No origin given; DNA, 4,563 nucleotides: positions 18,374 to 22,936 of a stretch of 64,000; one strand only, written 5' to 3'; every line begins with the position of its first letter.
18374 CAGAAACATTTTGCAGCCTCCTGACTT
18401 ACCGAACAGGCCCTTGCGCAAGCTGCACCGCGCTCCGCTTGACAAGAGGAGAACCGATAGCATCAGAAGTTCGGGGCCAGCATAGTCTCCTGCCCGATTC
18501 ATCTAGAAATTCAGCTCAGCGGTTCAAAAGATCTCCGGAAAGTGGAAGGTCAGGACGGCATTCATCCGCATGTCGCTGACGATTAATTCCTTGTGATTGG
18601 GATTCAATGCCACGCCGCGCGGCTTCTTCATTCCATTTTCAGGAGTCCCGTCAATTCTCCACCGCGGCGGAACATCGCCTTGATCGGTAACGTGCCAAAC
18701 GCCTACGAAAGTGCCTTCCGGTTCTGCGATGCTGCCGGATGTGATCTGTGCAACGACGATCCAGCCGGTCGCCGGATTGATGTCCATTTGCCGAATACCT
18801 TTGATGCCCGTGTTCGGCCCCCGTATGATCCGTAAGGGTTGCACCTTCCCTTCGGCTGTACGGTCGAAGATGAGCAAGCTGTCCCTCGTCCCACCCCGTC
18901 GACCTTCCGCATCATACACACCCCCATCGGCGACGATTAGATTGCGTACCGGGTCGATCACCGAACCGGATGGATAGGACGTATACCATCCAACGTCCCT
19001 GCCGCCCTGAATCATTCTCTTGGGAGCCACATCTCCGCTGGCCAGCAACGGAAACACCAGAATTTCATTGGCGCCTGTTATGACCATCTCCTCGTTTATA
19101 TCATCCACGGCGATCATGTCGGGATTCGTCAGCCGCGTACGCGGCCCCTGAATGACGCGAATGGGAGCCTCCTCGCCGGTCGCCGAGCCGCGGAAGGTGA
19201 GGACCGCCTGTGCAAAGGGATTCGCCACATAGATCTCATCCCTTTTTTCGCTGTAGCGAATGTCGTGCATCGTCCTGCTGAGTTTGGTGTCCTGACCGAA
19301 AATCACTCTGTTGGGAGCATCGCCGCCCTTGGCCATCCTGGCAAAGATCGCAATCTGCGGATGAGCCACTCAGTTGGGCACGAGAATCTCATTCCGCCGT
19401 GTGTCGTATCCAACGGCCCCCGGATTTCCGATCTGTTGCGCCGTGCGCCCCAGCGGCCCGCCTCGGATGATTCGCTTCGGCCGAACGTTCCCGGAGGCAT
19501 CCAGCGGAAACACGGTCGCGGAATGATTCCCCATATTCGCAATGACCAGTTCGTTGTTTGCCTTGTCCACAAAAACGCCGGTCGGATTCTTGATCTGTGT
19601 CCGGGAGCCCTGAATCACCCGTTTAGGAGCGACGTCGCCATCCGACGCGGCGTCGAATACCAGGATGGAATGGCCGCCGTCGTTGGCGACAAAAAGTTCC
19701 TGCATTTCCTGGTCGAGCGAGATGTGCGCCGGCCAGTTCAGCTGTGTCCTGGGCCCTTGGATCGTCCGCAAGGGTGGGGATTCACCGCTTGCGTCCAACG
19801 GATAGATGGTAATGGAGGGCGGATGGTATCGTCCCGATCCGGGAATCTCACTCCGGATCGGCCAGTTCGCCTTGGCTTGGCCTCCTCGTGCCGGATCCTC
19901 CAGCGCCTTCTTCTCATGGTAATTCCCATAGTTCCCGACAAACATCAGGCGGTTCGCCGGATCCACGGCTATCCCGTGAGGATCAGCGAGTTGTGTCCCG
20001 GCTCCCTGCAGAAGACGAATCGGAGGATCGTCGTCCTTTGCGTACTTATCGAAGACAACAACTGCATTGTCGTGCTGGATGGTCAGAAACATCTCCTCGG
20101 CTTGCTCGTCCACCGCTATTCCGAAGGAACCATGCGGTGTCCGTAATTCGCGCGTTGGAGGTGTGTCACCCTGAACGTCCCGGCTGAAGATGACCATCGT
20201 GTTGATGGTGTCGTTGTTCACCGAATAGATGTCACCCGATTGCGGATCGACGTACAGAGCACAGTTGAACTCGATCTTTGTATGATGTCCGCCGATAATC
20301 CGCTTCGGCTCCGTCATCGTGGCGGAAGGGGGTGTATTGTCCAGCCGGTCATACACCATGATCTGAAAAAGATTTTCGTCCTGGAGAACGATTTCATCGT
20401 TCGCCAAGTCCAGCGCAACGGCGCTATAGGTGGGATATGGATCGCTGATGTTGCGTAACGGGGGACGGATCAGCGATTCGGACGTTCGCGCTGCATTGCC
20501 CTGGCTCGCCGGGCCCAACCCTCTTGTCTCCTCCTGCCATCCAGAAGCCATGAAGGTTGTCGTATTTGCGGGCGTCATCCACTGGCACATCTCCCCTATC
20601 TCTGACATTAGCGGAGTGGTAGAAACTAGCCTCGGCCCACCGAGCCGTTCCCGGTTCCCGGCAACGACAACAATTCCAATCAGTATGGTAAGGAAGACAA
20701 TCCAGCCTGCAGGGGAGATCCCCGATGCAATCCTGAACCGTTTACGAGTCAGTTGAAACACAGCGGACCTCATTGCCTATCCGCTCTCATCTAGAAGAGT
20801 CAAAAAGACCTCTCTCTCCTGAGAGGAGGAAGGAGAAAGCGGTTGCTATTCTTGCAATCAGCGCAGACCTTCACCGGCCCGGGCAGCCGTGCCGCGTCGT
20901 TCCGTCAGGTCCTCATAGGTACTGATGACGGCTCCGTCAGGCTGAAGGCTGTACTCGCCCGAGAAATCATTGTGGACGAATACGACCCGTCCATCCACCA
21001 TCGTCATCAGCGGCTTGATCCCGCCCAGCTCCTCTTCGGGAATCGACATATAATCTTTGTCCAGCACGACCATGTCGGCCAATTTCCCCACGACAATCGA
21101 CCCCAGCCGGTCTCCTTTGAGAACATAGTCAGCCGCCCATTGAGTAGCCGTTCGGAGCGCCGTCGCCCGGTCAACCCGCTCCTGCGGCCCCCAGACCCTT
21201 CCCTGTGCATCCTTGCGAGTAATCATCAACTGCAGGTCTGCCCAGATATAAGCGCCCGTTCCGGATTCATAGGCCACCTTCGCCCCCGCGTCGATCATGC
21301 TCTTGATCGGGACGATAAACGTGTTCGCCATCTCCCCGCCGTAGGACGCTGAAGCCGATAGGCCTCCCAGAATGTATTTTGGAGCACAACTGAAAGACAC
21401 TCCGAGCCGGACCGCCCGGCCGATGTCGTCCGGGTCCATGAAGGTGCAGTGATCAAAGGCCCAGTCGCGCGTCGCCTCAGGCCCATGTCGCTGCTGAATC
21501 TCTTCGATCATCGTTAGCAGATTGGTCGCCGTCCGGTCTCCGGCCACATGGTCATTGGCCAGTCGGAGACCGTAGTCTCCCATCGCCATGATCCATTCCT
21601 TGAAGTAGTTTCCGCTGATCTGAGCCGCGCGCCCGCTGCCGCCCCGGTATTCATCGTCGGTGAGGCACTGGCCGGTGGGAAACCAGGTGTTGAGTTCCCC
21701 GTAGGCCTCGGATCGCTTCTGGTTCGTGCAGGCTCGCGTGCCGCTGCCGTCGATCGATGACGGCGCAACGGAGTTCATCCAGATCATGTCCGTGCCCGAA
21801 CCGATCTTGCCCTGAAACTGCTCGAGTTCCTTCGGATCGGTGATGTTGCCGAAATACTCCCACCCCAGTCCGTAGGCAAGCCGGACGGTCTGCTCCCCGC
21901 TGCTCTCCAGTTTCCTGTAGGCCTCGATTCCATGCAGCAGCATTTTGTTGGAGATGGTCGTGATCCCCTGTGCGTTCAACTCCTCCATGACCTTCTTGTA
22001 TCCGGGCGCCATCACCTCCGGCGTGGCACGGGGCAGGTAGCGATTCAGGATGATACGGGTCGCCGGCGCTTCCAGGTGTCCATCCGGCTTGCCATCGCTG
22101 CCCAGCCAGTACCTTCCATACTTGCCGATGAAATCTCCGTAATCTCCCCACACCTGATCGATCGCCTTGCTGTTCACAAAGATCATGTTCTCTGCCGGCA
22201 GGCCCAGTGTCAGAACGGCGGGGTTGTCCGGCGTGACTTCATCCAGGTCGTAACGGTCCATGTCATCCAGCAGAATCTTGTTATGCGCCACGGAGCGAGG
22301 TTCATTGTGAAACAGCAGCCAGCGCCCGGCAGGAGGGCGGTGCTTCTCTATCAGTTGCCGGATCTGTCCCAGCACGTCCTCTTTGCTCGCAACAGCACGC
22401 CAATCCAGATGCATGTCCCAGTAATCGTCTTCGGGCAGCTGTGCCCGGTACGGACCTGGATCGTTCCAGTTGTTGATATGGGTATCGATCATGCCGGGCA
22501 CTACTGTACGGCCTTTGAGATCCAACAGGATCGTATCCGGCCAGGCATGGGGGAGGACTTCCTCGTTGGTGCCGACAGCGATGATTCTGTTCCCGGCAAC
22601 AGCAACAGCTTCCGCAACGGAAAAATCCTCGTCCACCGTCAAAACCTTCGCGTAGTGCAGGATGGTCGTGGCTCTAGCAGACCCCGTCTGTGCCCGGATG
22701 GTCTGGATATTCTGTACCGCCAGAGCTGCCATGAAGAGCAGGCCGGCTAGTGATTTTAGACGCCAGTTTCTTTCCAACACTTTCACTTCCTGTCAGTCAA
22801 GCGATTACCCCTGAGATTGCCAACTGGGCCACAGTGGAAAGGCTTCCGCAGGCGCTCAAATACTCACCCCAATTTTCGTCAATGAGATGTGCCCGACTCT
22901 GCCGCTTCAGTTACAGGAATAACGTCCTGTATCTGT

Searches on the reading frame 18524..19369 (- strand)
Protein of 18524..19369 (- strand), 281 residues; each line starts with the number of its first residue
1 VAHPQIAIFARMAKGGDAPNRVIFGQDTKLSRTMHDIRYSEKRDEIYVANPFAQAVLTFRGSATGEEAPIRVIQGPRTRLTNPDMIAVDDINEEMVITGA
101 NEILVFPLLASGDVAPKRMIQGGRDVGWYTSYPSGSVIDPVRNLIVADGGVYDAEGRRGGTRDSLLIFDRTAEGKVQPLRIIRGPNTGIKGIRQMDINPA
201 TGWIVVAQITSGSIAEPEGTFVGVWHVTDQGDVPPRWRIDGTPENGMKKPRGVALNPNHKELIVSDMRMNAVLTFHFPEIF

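Call 8: search_protein_families(library=ncbifam, proteins=[window:18524-19369:-], max_evalue=0.01)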
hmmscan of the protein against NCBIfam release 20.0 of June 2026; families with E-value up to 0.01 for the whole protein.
window:18524-19369:- (281 aa): 0 families

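Call 9: search_protein_families(library=pfam, proteins=[window:18524-19369:-], max_evalue=0.01)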
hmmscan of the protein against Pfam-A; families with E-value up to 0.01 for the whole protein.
window:18524-19369:- (281 aa): 1 family
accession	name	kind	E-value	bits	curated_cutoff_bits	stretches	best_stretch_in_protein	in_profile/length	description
PF01436.27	NHL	-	0.0037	17.7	20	0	249-270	3-23/28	NHL repeat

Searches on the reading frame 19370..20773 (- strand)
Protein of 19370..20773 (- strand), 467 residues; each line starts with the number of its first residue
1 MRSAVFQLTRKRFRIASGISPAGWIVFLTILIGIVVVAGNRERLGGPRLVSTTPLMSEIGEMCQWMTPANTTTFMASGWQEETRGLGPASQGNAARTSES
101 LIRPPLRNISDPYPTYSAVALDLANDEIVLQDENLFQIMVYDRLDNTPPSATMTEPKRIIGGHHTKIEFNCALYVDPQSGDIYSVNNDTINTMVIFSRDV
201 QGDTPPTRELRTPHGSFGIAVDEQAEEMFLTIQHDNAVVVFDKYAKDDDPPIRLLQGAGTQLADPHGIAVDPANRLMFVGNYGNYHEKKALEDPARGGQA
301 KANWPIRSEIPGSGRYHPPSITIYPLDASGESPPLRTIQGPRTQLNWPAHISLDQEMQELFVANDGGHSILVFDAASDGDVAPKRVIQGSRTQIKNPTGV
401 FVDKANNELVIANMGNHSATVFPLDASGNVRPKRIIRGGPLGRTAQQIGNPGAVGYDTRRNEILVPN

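Call 8: search_protein_families(library=ncbifam, proteins=[window:19370-20773:-], max_evalue=0.01)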
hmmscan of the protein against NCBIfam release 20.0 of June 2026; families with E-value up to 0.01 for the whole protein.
window:19370-20773:- (467 aa): 4 families
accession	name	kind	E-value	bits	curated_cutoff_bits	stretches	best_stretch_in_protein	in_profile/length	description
NF008258.1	PRK11028.1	equivalog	5.6e-05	22.4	370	1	347-433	82-165/330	6-phosphogluconolactonase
NF052280.1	7_blade_YncE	equivalog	0.0008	18.3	400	0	350-426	79-157/338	7-bladed beta-propeller protein YncE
NF052340.1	hydrazine_beta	equivalog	0.0022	17.1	560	0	342-379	29-66/372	hydrazine synthase subunit beta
NF045638.1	Mrt_dep_phytase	exception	0.0084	14.8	440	0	169-245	148-227/430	myxosortase-dependent phytase-like phosphatase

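Call 9: search_protein_families(library=pfam, proteins=[window:19370-20773:-], max_evalue=0.01)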
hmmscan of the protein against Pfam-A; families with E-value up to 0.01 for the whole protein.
window:19370-20773:- (467 aa): 2 families
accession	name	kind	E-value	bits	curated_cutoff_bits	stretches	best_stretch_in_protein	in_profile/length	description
PF10282.15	Lactonase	-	3e-07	30.4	21.7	0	330-385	70-125/344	Lactonase, 7-bladed beta-propeller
PF01436.27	NHL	-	6.6e-07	29.5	20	0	262-285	1-23/28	NHL repeat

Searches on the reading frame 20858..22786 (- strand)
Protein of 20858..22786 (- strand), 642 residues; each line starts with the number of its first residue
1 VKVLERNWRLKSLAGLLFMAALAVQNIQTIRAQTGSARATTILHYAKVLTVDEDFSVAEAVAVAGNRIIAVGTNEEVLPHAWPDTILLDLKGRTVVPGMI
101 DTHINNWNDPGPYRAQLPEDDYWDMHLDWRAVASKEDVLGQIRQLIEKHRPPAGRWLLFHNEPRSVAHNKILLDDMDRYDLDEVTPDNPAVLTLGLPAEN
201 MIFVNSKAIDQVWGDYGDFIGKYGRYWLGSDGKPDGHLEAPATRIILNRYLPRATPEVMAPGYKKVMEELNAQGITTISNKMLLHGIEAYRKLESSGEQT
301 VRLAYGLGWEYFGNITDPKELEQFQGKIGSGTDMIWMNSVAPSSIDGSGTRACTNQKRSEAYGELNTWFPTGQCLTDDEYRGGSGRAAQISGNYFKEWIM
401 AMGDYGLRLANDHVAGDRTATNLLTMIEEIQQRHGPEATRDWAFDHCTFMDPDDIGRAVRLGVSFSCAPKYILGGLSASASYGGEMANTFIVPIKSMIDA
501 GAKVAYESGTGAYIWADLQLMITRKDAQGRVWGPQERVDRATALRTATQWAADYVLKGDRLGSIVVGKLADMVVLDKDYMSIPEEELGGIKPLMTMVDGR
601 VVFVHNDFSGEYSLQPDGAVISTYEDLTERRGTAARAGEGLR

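Call 8: search_protein_families(library=ncbifam, proteins=[window:20858-22786:-], max_evalue=0.01)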
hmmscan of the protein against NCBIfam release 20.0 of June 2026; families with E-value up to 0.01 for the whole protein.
window:20858-22786:- (642 aa): 30 families (the best 25 are shown)
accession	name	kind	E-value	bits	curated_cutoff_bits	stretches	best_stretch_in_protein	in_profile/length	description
NF006056.0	PRK08204.1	subfamily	1.2e-14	54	391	2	40-108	4-69/449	hypothetical protein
NF006055.0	PRK08203.1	equivalog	1e-08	34.2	532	2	39-103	5-68/455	8-oxoguanine deaminase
TIGR01224.1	hutI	equivalog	3.9e-08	32.5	298.15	1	59-103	4-46/377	imidazolonepropionase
NF051886.1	XaaProDiPepCaul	equivalog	4e-08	32.7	500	1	59-105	19-63/398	Xaa-Pro dipeptidase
NF005557.0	PRK07228.1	equivalog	7.7e-08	31.5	522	1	41-105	3-64/445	5'-deoxyadenosine deaminase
TIGR02967.1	guan_deamin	equivalog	1.6e-07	30.6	375.4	0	61-104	9-52/401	guanine deaminase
TIGR00221.1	nagA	equivalog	3.1e-07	29.7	225.65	0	45-105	9-64/380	N-acetylglucosamine-6-phosphate deacetylase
TIGR03314.1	Se_ssnA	subfamily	4.5e-07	29.1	455.5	1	42-104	2-65/441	putative selenium metabolism protein SsnA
NF006679.0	PRK09228.1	subfamily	6.7e-07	28.4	351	1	59-104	32-77/433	guanine deaminase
NF006549.0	PRK09045.1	equivalog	1.2e-06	27.5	540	1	491-578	292-381/444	TRZ/ATZ family hydrolase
NF011990.0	PRK15446.2-6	subfamily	1.7e-06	27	233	0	42-105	4-65/390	alpha-D-ribose 1-methylphosphonate 5-triphosphate diphosphatase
NF006689.0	PRK09237.1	equivalog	2.8e-06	26.1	371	1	40-109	4-69/383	amidohydrolase/deacetylase family metallohydrolase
TIGR02318.1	phosphono_phnM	equivalog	4.9e-06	25.7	390.55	0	51-106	8-57/376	phosphonate metabolism protein PhnM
TIGR03178.1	allantoinase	equivalog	1e-05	24.6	357.85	1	46-111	7-64/441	allantoinase AllB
NF005540.0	PRK07203.1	equivalog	1.8e-05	23.6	444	1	42-104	3-66/444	putative aminohydrolase SsnA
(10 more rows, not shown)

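Call 9: search_protein_families(library=pfam, proteins=[window:20858-22786:-], max_evalue=0.01)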
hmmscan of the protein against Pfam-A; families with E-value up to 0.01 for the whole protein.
window:20858-22786:- (642 aa): 2 families
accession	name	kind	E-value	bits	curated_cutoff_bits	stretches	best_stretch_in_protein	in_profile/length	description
PF07969.17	Amidohydro_3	-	2.7e-47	162.8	29.7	1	88-603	3-472/472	Amidohydrolase family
PF01979.26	Amidohydro_1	-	8.9e-10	38.8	25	1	444-602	195-345/345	Amidohydrolase family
